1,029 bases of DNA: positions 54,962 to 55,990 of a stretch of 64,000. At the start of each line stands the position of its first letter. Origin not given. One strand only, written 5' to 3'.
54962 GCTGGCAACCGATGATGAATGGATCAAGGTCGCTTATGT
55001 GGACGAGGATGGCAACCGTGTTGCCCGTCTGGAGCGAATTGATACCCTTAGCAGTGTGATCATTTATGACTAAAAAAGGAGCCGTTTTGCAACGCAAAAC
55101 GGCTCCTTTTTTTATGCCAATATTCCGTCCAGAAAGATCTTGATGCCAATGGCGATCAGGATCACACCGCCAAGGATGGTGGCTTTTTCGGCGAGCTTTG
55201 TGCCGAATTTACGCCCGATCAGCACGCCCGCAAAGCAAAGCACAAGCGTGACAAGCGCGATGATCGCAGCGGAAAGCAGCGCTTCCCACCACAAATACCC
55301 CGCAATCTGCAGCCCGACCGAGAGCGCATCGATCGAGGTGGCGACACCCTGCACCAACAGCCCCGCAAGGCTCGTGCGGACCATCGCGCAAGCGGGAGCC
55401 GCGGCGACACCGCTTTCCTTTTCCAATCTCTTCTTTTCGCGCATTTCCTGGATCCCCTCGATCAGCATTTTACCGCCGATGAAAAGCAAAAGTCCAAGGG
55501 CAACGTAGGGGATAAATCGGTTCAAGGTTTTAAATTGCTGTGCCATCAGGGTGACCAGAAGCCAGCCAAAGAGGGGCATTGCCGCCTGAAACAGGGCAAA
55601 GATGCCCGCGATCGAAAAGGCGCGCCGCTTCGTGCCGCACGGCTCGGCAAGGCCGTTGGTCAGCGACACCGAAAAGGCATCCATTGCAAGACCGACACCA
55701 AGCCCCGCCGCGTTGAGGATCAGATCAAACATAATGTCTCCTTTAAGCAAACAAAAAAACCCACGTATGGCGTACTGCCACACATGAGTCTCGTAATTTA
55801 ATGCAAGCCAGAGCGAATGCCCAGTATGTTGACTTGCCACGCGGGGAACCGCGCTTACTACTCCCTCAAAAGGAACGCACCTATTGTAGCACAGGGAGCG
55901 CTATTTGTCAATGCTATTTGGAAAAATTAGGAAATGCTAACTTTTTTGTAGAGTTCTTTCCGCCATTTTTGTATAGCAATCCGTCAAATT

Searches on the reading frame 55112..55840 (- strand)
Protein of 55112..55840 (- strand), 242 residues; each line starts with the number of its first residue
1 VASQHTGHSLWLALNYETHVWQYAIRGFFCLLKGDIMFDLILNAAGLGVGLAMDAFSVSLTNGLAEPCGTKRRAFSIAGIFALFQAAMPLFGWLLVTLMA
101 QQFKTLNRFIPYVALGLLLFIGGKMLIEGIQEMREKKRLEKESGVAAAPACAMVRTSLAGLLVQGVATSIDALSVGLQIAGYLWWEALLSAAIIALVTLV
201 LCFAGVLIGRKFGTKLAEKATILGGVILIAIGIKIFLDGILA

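Call 62: search_protein_families(library=pfam, proteins=[window:55112-55840:-], max_evalue=0.001)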
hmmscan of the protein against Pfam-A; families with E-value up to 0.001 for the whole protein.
window:55112-55840:- (242 aa): 1 family
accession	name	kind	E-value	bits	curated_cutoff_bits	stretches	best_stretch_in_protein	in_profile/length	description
PF02659.21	Mntp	-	3.7e-35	121.4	24.4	1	71-236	4-152/152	Putative manganese efflux pump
